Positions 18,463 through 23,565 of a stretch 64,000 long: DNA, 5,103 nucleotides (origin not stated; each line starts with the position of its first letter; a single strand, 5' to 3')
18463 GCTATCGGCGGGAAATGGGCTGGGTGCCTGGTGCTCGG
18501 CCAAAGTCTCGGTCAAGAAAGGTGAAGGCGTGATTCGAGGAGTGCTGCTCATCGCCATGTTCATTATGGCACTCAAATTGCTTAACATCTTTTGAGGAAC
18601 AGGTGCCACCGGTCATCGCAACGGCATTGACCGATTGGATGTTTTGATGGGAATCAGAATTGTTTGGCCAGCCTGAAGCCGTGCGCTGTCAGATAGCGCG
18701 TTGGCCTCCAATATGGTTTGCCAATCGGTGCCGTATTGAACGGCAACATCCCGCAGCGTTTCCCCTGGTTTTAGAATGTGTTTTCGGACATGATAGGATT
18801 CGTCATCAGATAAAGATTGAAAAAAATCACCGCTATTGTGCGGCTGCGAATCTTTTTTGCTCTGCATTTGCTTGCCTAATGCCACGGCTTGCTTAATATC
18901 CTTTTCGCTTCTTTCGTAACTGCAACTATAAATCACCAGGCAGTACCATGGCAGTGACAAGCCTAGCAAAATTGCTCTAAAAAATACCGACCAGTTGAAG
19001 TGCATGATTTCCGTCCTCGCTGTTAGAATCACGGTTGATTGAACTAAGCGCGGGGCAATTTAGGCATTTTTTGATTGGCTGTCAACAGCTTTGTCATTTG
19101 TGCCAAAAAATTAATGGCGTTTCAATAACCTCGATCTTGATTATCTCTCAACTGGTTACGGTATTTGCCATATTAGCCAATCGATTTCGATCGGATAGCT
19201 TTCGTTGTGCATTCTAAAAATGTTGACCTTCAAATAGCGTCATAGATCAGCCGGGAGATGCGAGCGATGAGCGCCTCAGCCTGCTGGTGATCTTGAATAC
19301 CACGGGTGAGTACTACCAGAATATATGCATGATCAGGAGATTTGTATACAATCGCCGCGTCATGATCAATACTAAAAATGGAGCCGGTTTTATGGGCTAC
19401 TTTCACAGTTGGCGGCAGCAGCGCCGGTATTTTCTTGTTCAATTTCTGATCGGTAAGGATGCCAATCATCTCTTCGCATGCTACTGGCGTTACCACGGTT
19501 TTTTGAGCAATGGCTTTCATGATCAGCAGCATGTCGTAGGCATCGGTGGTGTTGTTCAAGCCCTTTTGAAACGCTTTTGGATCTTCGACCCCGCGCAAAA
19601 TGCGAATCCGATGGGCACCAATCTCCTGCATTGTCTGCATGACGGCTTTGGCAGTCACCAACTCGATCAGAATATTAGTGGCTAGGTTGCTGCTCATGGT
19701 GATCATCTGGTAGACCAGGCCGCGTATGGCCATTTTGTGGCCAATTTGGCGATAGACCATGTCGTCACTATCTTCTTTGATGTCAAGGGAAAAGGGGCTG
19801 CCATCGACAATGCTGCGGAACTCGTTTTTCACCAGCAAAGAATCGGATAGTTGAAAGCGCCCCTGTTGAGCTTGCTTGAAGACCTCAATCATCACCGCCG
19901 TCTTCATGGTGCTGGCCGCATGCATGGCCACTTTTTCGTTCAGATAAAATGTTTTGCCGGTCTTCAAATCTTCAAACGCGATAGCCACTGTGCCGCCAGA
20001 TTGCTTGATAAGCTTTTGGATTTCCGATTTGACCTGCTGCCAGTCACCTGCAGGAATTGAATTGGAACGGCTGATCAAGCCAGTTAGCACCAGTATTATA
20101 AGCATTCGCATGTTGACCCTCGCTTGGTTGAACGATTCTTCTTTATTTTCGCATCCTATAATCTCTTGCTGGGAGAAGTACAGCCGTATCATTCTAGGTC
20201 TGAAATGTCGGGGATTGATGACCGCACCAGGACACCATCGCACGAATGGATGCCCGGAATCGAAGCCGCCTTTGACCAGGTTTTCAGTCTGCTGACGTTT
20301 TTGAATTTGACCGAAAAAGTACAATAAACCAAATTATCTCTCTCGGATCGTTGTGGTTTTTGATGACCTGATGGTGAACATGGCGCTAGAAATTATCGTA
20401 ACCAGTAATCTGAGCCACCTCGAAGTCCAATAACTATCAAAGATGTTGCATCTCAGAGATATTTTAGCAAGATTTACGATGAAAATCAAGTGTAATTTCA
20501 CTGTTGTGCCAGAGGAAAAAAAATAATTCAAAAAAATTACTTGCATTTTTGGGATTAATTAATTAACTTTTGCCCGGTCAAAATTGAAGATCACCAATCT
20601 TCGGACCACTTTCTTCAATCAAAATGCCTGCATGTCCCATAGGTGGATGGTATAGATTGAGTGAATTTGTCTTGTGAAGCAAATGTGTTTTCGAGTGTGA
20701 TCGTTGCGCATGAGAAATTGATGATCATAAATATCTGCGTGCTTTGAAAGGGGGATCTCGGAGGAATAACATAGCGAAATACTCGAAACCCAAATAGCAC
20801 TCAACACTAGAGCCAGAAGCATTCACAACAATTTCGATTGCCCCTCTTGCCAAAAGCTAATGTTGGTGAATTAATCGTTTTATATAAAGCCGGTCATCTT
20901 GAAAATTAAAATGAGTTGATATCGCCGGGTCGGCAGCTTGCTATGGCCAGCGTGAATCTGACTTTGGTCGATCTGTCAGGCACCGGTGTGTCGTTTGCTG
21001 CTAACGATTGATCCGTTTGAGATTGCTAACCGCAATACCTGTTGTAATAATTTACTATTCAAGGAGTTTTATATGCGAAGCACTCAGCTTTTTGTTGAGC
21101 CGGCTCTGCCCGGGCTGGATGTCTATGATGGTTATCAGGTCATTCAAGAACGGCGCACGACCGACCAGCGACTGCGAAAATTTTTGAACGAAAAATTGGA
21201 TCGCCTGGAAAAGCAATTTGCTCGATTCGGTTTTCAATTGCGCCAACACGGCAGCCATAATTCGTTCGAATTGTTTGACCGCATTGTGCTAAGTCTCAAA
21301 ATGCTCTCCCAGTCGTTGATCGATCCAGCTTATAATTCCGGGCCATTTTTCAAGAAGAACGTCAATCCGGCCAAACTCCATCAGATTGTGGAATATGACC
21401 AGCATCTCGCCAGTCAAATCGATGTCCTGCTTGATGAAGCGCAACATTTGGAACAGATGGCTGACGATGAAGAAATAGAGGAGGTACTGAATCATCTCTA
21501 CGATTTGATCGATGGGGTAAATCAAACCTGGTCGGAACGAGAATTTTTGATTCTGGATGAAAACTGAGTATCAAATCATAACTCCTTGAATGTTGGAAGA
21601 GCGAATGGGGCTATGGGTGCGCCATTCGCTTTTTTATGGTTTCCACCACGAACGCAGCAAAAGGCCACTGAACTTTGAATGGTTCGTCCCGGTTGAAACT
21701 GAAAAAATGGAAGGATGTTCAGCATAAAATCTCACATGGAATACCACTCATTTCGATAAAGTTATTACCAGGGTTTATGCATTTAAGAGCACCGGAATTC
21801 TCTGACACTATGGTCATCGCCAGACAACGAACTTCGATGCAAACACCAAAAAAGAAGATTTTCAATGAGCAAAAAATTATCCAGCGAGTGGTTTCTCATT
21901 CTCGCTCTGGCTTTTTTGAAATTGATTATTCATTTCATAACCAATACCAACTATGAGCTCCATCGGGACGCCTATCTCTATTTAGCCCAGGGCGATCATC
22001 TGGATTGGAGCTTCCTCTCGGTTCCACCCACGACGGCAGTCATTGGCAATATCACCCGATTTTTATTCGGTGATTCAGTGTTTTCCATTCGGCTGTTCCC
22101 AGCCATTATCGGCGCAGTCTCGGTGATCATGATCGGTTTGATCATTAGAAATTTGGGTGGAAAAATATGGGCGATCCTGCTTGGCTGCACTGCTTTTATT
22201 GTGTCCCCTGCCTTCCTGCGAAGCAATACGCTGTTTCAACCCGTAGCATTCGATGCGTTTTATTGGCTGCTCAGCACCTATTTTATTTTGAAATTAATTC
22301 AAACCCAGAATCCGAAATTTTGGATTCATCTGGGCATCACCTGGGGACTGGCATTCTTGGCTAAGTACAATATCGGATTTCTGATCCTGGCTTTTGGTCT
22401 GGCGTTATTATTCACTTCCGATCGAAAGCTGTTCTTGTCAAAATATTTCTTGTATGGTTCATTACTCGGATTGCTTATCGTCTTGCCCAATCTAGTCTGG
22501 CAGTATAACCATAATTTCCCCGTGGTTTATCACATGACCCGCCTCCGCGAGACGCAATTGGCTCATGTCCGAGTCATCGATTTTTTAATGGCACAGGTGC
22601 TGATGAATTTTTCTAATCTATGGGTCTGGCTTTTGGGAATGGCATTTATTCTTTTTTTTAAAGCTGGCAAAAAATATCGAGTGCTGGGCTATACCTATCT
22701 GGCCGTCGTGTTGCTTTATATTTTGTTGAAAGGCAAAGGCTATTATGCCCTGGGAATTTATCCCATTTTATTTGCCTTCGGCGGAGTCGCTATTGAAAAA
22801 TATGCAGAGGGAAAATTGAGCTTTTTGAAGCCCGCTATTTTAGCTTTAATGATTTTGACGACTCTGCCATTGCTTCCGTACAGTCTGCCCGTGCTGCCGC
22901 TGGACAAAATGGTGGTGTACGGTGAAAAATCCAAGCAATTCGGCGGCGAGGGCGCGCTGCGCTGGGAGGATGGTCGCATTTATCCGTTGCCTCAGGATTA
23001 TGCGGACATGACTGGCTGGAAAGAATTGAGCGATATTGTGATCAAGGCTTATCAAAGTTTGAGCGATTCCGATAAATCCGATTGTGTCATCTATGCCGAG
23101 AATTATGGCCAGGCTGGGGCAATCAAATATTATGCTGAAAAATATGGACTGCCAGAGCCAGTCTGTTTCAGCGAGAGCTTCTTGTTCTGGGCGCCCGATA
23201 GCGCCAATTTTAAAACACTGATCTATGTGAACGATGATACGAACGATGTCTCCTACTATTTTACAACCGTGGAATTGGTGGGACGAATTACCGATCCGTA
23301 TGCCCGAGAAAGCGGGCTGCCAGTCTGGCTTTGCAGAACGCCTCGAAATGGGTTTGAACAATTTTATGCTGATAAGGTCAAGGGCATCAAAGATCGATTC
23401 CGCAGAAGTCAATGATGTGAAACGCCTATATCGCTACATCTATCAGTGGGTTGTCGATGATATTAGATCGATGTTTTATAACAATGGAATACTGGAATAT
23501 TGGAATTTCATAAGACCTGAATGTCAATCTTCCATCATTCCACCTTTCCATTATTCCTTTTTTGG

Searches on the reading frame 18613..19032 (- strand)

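Call 44: search_protein_families(library=pfam, proteins=[window:18613-19032:-])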
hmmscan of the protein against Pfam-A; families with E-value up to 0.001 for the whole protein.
window:18613-19032:- (139 aa): 3 families
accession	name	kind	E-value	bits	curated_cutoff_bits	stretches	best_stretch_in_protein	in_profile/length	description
PF01476.26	LysM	-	3.3e-12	46.6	20.9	1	85-128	1-43/43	LysM domain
PF23473.1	LysM3_LYK4_5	-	0.00049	20.6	29.3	1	88-129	8-48/48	LYK4/5 LysM3 domain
PF23446.1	LysM1_NFP_LYK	-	0.00075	20.7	36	0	92-130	17-56/60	NFP/LYK LysM1 domain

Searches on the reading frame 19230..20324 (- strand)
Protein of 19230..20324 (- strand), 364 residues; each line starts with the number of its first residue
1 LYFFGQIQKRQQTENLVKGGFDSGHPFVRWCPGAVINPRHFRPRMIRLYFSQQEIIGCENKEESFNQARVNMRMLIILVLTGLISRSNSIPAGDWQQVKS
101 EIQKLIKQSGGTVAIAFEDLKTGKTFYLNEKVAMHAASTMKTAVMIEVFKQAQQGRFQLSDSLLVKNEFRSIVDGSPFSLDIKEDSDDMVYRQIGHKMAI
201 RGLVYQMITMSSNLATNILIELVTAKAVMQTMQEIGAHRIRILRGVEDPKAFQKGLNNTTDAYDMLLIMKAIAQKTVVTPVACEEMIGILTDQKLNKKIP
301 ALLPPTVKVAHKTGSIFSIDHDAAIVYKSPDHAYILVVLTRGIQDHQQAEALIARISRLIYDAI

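Call 44: search_protein_families(library=pfam, proteins=[window:19230-20324:-])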
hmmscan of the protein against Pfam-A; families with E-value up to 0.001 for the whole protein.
window:19230-20324:- (364 aa): 1 family
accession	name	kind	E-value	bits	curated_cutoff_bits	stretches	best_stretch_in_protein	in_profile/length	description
PF13354.11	Beta-lactamase2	-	1e-51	175.8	22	1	115-340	2-214/214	Beta-lactamase enzyme family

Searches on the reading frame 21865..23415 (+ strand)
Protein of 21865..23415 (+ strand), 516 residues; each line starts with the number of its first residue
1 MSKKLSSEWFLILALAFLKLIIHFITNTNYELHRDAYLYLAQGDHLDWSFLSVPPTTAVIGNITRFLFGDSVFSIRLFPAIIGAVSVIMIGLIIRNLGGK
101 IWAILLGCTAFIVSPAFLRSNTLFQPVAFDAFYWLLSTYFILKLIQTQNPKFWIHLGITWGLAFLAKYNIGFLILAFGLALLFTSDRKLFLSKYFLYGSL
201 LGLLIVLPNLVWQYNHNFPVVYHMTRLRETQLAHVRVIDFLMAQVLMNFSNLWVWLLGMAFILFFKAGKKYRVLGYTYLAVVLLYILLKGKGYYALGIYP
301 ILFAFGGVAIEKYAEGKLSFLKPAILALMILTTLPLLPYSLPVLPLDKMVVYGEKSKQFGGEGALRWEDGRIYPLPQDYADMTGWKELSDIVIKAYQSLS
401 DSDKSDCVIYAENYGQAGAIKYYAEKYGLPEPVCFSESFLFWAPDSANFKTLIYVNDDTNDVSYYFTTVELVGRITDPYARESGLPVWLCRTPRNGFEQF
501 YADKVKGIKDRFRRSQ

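Call 44: search_protein_families(library=pfam, proteins=[window:21865-23415:+])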
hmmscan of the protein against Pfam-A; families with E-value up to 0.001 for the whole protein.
window:21865-23415:+ (516 aa): 2 families
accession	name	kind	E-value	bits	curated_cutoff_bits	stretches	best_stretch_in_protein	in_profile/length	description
PF13231.12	PMT_2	-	2e-23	83.8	26.1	1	53-212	2-160/160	Dolichyl-phosphate-mannose-protein mannosyltransferase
PF02366.24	PMT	-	1.5e-08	34.9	22.7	1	50-208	59-229/245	Dolichyl-phosphate-mannose-protein mannosyltransferase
